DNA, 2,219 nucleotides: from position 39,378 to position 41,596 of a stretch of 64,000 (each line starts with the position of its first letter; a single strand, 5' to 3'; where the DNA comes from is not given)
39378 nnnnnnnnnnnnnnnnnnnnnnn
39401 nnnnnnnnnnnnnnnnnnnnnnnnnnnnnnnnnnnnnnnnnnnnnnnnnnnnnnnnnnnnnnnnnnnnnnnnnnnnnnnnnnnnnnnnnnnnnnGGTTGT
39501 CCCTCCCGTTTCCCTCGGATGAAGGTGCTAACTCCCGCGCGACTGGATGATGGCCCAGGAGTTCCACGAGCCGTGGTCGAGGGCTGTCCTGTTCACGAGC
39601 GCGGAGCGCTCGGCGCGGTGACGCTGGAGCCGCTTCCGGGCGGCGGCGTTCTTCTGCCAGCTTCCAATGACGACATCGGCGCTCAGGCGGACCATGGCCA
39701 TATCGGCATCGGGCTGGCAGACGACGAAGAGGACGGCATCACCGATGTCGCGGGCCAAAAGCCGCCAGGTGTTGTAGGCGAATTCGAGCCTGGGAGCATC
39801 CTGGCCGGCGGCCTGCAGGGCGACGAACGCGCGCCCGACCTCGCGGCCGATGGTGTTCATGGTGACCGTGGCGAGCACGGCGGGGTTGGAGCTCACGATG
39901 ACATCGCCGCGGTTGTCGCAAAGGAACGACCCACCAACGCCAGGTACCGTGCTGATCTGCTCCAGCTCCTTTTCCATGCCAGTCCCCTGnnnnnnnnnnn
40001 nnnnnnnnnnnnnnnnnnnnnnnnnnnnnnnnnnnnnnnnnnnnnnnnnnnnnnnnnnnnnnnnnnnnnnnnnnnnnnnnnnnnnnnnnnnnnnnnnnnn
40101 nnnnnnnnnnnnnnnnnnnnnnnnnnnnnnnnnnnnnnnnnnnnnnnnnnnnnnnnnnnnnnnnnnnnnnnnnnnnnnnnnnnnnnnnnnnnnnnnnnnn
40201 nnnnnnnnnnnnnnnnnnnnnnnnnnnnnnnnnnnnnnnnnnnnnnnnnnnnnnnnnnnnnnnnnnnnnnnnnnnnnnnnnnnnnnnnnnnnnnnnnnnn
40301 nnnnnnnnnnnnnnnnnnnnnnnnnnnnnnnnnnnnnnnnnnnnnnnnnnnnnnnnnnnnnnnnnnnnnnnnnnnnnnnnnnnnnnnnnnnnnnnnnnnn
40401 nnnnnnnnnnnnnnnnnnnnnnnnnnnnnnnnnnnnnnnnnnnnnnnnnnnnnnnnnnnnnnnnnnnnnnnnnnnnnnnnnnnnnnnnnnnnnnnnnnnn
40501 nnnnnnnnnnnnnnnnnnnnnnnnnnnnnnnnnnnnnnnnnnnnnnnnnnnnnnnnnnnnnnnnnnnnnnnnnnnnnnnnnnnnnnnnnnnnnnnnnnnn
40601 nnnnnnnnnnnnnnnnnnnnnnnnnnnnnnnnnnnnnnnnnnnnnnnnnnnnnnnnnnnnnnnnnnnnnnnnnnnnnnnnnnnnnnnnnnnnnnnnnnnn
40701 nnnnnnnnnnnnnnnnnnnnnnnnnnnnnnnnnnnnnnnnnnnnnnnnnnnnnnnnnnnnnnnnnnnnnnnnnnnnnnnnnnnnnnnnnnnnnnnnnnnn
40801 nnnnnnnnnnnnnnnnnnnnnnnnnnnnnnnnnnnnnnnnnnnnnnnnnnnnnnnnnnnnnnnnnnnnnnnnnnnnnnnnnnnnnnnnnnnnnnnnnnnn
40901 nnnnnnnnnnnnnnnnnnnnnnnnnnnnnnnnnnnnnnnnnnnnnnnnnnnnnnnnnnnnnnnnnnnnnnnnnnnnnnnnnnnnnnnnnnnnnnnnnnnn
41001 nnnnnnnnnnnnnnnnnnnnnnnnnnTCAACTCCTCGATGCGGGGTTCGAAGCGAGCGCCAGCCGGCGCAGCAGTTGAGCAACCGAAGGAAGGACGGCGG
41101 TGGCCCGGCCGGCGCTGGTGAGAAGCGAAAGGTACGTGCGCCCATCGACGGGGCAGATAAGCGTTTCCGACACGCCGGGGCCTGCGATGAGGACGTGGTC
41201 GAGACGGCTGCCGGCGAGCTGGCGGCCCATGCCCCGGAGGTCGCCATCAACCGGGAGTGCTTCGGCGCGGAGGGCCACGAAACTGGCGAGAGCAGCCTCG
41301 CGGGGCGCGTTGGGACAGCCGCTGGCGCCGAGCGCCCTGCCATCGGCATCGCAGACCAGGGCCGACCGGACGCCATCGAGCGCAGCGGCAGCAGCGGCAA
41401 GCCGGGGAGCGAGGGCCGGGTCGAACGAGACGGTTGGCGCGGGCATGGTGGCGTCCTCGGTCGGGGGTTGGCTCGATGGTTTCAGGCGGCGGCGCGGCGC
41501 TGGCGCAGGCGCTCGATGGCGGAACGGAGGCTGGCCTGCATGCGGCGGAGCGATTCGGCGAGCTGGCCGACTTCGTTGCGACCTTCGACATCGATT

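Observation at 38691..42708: Five-gene NIT-HAMP / Roadblock / PATAN operon lacking both a kinase and a GTPase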

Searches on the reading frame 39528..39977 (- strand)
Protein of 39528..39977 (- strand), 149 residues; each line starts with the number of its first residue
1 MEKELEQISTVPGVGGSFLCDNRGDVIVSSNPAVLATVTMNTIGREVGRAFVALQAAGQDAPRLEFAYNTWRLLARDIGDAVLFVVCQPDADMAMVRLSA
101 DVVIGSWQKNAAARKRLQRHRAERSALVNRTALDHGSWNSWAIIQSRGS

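Call 3: search_protein_families(library=pfam, proteins=[window:39528-39977:-], max_evalue=1)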
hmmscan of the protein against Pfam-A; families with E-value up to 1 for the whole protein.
window:39528-39977:- (149 aa): 0 families

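Call 4: search_protein_families(library=ncbifam, proteins=[window:39528-39977:-], max_evalue=1)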
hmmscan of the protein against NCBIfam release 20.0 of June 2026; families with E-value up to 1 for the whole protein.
window:39528-39977:- (149 aa): 0 families

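Call 26: search_solved_structures(query=A2, max_evalue=10, show_alignments=2)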
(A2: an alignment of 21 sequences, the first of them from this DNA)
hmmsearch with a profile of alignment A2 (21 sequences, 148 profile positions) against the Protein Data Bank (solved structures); distinct sequences matched with E-value up to 10: 11.
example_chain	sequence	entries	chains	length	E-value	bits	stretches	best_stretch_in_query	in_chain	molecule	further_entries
7f8m_A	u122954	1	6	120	0.0027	20.5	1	2-95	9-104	Robl_LC7 domain-containing protein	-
7yh1_D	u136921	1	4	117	0.0083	18.9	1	5-108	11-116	Roadblock/LC7 domain protein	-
9e5c_5r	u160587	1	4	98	0.042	16.6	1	2-57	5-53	Dynein light chain roadblock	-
9y6s_6A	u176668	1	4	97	0.052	16.3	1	3-41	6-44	Dynein light chain roadblock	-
5dm6_L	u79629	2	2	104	0.14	14.9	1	15-63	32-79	50S ribosomal protein L18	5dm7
7a0r_L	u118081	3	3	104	0.14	14.9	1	15-63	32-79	50S ribosomal protein L18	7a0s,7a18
4v49_BM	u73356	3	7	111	0.18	14.6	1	15-63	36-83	50S ribosomal protein L18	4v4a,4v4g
1nkw_M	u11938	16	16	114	0.18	14.5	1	15-63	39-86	50S ribosomal protein L18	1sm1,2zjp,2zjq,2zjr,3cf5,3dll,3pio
1nwx_M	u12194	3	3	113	0.18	14.5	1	15-63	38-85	ribosomal protein L18 | 50S ribosomal protein L18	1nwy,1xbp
7doj_A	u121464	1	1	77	0.28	13.9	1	14-65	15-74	GTP pyrophosphokinase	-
30hu_A3a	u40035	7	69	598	1.4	11.6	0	75-99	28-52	Biotin-dependent acyl-coenzyme A carboxylase alpha3 subunit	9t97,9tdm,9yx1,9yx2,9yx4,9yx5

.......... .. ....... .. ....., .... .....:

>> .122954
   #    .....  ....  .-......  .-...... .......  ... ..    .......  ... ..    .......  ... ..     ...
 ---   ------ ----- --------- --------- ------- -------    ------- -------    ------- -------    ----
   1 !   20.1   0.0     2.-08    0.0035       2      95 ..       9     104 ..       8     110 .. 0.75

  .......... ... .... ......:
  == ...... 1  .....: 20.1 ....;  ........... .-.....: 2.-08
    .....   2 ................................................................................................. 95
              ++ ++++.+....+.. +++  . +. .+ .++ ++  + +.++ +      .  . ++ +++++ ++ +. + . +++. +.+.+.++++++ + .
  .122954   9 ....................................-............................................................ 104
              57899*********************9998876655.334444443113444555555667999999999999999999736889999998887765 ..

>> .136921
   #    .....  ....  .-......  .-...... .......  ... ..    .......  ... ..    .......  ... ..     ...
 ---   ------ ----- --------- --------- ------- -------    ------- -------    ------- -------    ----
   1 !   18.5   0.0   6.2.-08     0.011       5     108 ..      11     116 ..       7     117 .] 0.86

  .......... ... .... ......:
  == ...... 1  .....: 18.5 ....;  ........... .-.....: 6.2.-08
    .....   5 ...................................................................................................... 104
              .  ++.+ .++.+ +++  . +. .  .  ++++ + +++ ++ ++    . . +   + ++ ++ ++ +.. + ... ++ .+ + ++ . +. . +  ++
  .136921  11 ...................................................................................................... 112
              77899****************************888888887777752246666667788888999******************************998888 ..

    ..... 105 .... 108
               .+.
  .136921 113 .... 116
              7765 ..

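Call 28: search_protein_families(library=pfam, alignment_id=A2, max_evalue=1)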
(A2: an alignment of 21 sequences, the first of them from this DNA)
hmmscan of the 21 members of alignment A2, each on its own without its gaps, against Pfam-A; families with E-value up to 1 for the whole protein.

A. member 1, seq(149 aa): 0 families

B. families by the number of members that match (of 21 scanned): 7 families
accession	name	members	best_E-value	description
PF03259.23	Robl_LC7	7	4.1e-07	Roadblock/LC7 domain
PF17152.10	CHASE8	1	0.039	Periplasmic sensor domain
PF19278.4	Hydant_A_C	1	0.04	Hydantoinase/oxoprolinase C-terminal domain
PF09941.14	DUF2173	1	0.043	Uncharacterized conserved protein (DUF2173)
PF04884.20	UVB_sens_prot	1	0.071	Vitamin B6 photo-protection and homoeostasis domain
PF25495.1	Peripla_BP_A-cyclase_1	1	0.097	Adenylate cyclase, periplasmic binding protein-like domain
PF21929.2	GpP_4th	1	0.12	Mu phage baseplate assembly protein GpP, fourth domain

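Call 81: search_protein_families(library=padloc, proteins=[window:39528-39977:-], max_evalue=0.01)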
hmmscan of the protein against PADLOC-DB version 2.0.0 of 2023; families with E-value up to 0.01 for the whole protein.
window:39528-39977:- (149 aa): 0 families

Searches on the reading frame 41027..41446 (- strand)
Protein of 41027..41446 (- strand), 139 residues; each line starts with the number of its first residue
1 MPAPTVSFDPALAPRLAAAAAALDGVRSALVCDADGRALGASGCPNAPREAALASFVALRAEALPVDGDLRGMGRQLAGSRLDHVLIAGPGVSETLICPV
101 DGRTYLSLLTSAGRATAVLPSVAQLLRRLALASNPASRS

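Call 3: search_protein_families(library=pfam, proteins=[window:41027-41446:-], max_evalue=1)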
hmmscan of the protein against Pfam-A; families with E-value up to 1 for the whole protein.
window:41027-41446:- (139 aa): 2 families
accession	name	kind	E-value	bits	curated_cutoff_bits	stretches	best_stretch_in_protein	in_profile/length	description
PF03966.22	Trm112p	-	0.0073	16.7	22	0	93-105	23-35/40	Trm112p-like protein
PF03259.23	Robl_LC7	-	0.016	15.4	23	1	21-55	10-46/91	Roadblock/LC7 domain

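Call 4: search_protein_families(library=ncbifam, proteins=[window:41027-41446:-], max_evalue=1)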
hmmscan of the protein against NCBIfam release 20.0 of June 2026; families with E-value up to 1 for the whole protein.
window:41027-41446:- (139 aa): 0 families

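Call 27: search_solved_structures(query=A3, max_evalue=10, show_alignments=2)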
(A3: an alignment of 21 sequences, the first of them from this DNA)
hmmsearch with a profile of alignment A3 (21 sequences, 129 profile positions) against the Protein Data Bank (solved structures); distinct sequences matched with E-value up to 10: 10.
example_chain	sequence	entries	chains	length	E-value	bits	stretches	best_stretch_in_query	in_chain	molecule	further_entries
7f8f_A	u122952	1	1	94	0.038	17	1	18-63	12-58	Robl_LC7 domain-containing protein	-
3leq_A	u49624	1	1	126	0.12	15.4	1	20-127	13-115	uncharacterized protein cvnB5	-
2kt2_A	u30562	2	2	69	0.28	14.2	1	9-39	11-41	Mercuric reductase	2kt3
2roe_A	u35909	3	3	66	0.59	13.1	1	15-43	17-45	Heavy metal binding protein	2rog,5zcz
9n2p_B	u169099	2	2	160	1.2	12.2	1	35-95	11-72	Cyclic pyranopterin monophosphate synthase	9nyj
1ekr_A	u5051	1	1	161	1.2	12.2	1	35-95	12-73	MOLYBDENUM COFACTOR BIOSYNTHESIS PROTEIN C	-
4pya_A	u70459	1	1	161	1.2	12.1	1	35-95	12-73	Molybdenum cofactor biosynthesis protein MoaC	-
4pyd_A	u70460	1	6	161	1.2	12.1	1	35-95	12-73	Molybdenum cofactor biosynthesis protein MoaC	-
1eks_A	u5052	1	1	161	1.5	11.9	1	35-95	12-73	MOLYBDENUM COFACTOR BIOSYNTHESIS PROTEIN C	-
3p1t_A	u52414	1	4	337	5.3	10.1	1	37-96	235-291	Putative histidinol-phosphate aminotransferase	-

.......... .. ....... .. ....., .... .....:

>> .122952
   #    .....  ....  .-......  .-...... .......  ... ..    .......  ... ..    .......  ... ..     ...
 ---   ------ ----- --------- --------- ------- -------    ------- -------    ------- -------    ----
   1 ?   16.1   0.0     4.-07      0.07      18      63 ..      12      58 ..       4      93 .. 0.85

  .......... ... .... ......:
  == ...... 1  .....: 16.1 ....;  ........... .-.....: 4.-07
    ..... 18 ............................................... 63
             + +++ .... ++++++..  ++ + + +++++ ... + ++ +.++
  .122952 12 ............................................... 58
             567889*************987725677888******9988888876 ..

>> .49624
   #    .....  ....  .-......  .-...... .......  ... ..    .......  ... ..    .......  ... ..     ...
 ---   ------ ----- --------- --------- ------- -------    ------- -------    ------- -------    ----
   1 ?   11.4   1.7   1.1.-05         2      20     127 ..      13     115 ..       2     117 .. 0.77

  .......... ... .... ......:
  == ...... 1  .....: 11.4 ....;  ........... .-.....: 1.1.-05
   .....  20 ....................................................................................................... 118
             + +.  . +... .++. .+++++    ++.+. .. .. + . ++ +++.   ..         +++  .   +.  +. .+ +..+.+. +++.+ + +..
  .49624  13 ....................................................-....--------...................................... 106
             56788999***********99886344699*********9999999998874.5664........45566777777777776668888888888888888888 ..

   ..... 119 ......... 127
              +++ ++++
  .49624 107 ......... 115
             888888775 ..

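Call 29: search_protein_families(library=pfam, alignment_id=A3, max_evalue=1)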
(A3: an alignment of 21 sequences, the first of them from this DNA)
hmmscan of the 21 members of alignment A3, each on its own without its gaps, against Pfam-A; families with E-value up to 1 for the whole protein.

A. member 1, seq(139 aa): 2 families
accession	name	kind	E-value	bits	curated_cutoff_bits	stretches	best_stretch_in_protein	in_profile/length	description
PF03966.22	Trm112p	-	0.0073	16.7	22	0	93-105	23-35/40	Trm112p-like protein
PF03259.23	Robl_LC7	-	0.016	15.4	23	1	21-55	10-46/91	Roadblock/LC7 domain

B. families by the number of members that match (of 21 scanned): 10 families
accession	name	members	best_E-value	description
PF03259.23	Robl_LC7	14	1.3e-05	Roadblock/LC7 domain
PF16672.11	LAMTOR5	2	0.06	Ragulator complex protein LAMTOR5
PF07482.16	DUF1522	2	0.079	Domain of Unknown Function (DUF1522)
PF03966.22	Trm112p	1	0.0073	Trm112p-like protein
PF01213.24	CAP_N-CM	1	0.055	CAP N-terminal conserved motif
PF00403.32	HMA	1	0.06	Heavy-metal-associated domain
PF22791.1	DUF7011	1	0.083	Domain of unknown function (DUF7011)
PF09941.14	DUF2173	1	0.099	Uncharacterized conserved protein (DUF2173)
PF23530.1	YHR052C-B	1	0.17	YHR052C-B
PF03210.18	Paramyx_P_V_C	1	0.23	Paramyxovirus P/V phosphoprotein C-terminal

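Call 81: search_protein_families(library=padloc, proteins=[window:41027-41446:-], max_evalue=0.01)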
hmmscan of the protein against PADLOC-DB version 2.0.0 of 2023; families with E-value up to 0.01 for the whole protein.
window:41027-41446:- (139 aa): 0 families
